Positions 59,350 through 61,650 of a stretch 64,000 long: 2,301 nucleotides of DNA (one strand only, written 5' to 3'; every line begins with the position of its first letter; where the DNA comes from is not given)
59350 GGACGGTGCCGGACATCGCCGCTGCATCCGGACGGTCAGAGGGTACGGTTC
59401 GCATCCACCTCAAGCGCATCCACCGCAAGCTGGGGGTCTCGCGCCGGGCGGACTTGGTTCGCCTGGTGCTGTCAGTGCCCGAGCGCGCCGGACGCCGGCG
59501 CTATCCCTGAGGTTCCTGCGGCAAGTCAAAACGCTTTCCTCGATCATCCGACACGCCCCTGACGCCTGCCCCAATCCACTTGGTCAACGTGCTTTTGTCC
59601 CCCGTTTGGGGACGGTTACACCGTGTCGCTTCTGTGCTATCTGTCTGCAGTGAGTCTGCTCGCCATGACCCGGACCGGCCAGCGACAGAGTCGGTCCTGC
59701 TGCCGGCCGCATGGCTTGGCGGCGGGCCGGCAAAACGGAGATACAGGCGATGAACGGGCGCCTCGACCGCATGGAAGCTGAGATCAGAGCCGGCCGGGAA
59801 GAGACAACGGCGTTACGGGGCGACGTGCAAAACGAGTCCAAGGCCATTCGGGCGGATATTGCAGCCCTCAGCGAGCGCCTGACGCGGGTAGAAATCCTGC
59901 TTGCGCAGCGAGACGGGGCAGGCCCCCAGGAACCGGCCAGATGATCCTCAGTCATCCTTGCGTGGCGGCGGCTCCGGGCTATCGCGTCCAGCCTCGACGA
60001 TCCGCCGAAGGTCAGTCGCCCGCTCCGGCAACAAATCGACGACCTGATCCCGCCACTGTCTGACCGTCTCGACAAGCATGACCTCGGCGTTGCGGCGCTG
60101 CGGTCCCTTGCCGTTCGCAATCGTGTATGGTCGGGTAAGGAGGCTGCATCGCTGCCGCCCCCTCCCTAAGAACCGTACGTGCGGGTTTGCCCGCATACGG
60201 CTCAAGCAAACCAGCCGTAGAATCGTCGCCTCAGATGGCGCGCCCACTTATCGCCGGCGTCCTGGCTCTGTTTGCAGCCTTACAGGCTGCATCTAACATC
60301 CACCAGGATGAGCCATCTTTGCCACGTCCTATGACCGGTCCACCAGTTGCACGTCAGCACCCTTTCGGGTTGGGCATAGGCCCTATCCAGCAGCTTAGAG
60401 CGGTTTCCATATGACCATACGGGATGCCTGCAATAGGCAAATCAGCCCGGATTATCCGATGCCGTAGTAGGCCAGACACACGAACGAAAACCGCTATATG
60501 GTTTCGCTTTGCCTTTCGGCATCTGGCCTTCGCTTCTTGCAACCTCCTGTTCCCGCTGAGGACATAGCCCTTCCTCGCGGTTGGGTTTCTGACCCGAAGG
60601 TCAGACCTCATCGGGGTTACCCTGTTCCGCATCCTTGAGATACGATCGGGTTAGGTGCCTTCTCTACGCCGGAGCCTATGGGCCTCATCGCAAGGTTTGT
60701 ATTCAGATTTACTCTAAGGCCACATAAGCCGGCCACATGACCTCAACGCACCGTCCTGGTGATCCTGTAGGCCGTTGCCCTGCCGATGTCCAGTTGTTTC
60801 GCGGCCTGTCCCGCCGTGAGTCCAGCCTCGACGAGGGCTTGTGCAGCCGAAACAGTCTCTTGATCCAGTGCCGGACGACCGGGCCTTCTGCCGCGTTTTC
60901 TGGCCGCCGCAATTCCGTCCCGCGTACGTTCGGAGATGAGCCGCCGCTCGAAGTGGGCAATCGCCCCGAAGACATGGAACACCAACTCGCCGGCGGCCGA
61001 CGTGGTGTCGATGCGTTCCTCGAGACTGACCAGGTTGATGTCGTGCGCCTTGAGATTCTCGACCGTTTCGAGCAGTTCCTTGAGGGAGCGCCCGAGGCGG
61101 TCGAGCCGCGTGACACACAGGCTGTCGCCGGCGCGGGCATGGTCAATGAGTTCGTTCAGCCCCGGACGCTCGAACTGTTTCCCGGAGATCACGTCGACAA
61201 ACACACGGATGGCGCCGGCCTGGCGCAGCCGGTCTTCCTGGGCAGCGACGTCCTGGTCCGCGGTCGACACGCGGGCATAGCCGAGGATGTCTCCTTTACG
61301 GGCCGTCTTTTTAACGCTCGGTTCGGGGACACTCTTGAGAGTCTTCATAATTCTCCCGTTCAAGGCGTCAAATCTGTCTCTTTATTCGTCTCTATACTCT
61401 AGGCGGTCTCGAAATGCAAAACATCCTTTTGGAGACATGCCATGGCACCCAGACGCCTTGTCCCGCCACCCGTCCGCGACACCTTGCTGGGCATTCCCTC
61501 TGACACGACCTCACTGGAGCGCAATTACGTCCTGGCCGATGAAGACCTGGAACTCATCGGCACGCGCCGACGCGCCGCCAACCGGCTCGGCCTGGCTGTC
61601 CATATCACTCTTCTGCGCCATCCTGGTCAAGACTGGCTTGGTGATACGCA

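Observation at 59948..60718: ORF-less group II intron nested in a recombinase-domain gene paralog and apparently clipped by a Tn3-family insertion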

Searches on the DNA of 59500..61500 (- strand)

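Call 3: search_rna_families(source=window, start=59500, end=61500, threshold=evalue, max_evalue=10, show_alignments=4)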
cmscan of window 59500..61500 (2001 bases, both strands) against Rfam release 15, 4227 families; matches with E-value up to 10: 4.
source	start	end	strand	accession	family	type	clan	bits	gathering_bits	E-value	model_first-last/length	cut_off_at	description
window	60130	60205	-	RF00029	Intron_gpII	Intron;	-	57.6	40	3.4e-10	1-77/77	no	Group II catalytic intron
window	60166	60212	-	RF04336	Plastid-petD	Intron;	-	32.1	65.5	0.00025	1-47/47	no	Plastid-petD group II-D5 intron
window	60170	60203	-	RF04356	Plastid-ndhA-ndhB-1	Intron;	CL00155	29.1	61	0.00041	9-42/49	no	Plastid-ndhA-ndhB-1 group II-D5 intron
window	61065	61213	-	RF01752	psaA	Cis-reg;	-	12.6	50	6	1-197/197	no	psaA RNA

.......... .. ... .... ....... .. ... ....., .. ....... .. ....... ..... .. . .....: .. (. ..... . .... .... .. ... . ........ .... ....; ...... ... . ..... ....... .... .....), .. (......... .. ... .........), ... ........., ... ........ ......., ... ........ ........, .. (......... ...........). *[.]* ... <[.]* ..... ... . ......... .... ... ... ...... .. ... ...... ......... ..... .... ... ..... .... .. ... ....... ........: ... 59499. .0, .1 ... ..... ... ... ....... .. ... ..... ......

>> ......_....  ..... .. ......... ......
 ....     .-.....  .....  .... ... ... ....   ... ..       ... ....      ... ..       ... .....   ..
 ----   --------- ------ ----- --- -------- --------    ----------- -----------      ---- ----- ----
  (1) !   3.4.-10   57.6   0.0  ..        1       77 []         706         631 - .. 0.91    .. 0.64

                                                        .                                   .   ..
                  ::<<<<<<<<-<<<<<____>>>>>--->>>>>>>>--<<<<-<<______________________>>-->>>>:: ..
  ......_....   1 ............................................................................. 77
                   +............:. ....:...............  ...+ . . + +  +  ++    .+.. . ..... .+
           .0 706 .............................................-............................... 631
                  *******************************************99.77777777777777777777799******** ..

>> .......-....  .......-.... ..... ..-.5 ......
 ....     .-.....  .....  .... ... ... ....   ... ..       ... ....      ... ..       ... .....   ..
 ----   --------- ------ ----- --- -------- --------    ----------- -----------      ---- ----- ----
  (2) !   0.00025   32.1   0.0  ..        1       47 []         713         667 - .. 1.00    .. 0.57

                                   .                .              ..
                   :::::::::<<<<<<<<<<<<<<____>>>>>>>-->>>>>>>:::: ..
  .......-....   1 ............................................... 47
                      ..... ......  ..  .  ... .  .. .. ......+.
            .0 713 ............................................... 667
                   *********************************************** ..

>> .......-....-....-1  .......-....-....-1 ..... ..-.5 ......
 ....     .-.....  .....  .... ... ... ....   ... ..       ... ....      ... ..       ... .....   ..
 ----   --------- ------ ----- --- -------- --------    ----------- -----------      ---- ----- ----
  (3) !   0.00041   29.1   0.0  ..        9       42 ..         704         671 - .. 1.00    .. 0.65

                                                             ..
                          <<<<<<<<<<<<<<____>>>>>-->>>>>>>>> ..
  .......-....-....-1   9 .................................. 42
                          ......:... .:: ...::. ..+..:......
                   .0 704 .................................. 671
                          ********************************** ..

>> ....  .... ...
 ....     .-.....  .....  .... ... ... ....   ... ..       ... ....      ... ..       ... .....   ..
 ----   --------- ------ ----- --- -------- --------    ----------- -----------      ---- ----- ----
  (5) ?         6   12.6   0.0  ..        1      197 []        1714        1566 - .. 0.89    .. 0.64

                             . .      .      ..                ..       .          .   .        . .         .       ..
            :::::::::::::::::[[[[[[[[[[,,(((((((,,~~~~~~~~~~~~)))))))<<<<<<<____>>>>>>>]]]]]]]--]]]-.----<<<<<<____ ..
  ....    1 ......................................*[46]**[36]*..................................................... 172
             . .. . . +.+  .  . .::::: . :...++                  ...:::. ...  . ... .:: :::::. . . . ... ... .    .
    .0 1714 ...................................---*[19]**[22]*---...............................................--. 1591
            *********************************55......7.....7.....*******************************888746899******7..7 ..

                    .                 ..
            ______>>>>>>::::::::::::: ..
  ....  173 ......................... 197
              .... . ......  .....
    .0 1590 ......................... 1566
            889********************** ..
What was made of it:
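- Tried and rejected: Rfam D1-D4 models on 59500-61500 at E up to 10 gave no hit (call 3).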

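Call 5: search_dna_similar(query=window:60100-60760:-, collection=plasmids, mode=distant, max_rows=40)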
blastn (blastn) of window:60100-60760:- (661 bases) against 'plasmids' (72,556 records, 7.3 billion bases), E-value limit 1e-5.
Records with a match: 412; places in all: 456; records where one place covers at least 80% of the query: 0.
Best place of each record, by identity: 95-99% 2; 90-95% 28; 80-90% 318; 60-80% 64.
By first word of the organism name: Escherichia 213; Bacillus 65; Streptomyces 35; Priestia 16; Salmonella 9; Phocaeicola 7; Sinorhizobium 6; Rhizobium 6; Enterobacter 6; Agrobacterium 4; and 26 more.
By predicted mobility (MOB-suite, as given by PLSDB): non-mobilizable 243; conjugative 129; mobilizable 40.
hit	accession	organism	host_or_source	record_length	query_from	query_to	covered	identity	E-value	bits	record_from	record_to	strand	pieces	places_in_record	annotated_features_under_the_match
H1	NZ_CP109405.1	Streptomyces sp. NBC_01520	-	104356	90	631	38%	70.8%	7e-7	123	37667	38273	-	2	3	ltrA: group II intron reverse transcriptase/maturase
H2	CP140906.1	Sinorhizobium medicae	Medicago lupulina,whole organism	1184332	86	264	27%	69.4%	5e-8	67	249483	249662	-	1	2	none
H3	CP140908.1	Sinorhizobium medicae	Medicago lupulina,whole organism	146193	86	264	27%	69.4%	5e-8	67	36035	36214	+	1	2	none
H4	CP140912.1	Sinorhizobium medicae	Medicago lupulina,whole organism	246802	86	264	27%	69.4%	5e-8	67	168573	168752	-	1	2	none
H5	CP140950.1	Sinorhizobium meliloti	Medicago lupulina,whole organism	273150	86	264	27%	69.4%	5e-8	67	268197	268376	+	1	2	none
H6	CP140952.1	Sinorhizobium meliloti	Medicago lupulina,whole organism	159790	86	264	27%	69.4%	5e-8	67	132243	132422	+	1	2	none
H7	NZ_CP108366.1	Streptomyces sp. NBC_01340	-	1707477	89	261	26%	71.3%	1e-15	92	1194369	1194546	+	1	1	none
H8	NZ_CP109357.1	Streptomyces sp. NBC_01562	-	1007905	89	261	26%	71.3%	1e-15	92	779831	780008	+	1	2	record has no annotation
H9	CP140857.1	Rhizobium ruizarguesonis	Trifolium pratense,whole organism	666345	86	264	27%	68.9%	7e-7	63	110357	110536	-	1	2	none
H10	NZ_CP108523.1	Streptomyces sp. NBC_01230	-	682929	90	261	26%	71.4%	5e-15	90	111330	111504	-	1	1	none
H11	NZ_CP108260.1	Streptomyces sp. NBC_00055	-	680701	90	261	26%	71.4%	5e-15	90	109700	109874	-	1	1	none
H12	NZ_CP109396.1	Streptomyces sp. NBC_01527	-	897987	90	261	26%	71.4%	5e-15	90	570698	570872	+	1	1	none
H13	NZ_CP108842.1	Streptomyces chartreusis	-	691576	89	261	26%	70.9%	2e-14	89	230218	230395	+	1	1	none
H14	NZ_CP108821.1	Streptomyces chartreusis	-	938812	89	261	26%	70.9%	2e-14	89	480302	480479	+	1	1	none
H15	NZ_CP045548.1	Streptomyces sp. SYP-A7193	cell culture,soil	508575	85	261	27%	69.3%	2e-8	69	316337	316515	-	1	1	none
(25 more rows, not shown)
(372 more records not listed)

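Call 7: get_annotated_region(hit=H1, flank=2500)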
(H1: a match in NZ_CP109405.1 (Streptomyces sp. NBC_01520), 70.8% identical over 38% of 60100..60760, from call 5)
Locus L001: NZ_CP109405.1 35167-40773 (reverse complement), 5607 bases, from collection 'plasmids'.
description: Streptomyces sp. NBC_01520 plasmid unnamed1, complete sequence
organism: Streptomyces sp. NBC_01520 (NCBI taxid 2903892)
taxonomy: Bacteria; Actinomycetota; Actinomycetes; Kitasatosporales; Streptomycetaceae; Streptomyces; Streptomyces sp. NBC 01520
host: -; source: -; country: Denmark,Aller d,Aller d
typing (MOB-suite, as given by PLSDB): mobilizable; replicon rep_cluster_1915; relaxase MOBF
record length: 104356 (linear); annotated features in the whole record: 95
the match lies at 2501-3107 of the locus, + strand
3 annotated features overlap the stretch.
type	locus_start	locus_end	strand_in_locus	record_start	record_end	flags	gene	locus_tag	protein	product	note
CDS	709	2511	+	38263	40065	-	ltrA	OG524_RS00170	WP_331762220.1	group II intron reverse transcriptase/maturase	GO:0000373 - Group II intron splicing [Evidence IEA]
CDS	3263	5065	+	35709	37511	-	ltrA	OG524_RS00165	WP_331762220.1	group II intron reverse transcriptase/maturase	GO:0000373 - Group II intron splicing [Evidence IEA]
CDS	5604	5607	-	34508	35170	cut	-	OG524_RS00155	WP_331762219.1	IS3 family transposase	-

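Call 8: get_annotated_region(hit=H7, flank=3000)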
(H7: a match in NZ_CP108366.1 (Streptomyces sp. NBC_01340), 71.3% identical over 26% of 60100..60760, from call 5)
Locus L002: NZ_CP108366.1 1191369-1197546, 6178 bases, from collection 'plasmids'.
description: Streptomyces sp. NBC_01340 plasmid unnamed1, complete sequence
organism: Streptomyces sp. NBC_01340 (NCBI taxid 2903830)
taxonomy: Bacteria; Actinomycetota; Actinomycetes; Kitasatosporales; Streptomycetaceae; Streptomyces; Streptomyces sp. NBC 01340
host: -; source: -; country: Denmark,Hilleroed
typing (MOB-suite, as given by PLSDB): mobilizable; replicon rep_cluster_1879,rep_cluster_1910; relaxase MOBP
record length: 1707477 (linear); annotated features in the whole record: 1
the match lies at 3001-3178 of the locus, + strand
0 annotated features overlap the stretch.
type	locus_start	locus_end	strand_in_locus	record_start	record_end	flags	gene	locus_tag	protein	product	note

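Call 9: get_annotated_region(hit=H2, flank=3000)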
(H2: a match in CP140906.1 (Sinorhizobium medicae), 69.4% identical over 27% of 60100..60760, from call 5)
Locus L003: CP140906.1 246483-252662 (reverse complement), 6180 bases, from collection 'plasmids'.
description: Sinorhizobium medicae strain ml29 plasmid pSymA, complete sequence
organism: Sinorhizobium medicae (NCBI taxid 110321)
taxonomy: Bacteria; Pseudomonadota; Alphaproteobacteria; Hyphomicrobiales; Rhizobiaceae; Sinorhizobium; Sinorhizobium medicae
host: -; source: Medicago lupulina,whole organism; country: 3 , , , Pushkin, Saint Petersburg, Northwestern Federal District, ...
typing (MOB-suite, as given by PLSDB): conjugative; relaxase MOBP,MOBQ; mating-pair formation MPF_T
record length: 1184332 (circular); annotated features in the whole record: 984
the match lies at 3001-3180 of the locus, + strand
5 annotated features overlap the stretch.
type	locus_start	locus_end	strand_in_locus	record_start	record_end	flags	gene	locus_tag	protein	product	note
CDS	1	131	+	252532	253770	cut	-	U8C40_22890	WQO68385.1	CapA family protein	-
CDS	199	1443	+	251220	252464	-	pepT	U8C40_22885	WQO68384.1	peptidase T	-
CDS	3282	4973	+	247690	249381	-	ltrA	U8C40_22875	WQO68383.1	group II intron reverse transcriptase/maturase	-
CDS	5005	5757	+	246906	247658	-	-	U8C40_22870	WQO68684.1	zincin-like metallopeptidase domain-containing protein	-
CDS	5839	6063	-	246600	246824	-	-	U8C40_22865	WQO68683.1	helix-turn-helix transcriptional regulator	-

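Call 63: search_dna_similar(query=window:60394-60500:-, collection=plasmids, mode=distant, max_rows=25, max_evalue=0.001)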
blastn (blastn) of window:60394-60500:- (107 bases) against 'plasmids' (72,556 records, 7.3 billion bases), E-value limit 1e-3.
No match.
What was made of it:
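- Closest known: TA-duplicating MITEs such as Correia elements of Neisseria. Different: No copy was found in PLSDB (call 63).
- Tried and rejected: The MITE has no match in PLSDB (call 63).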
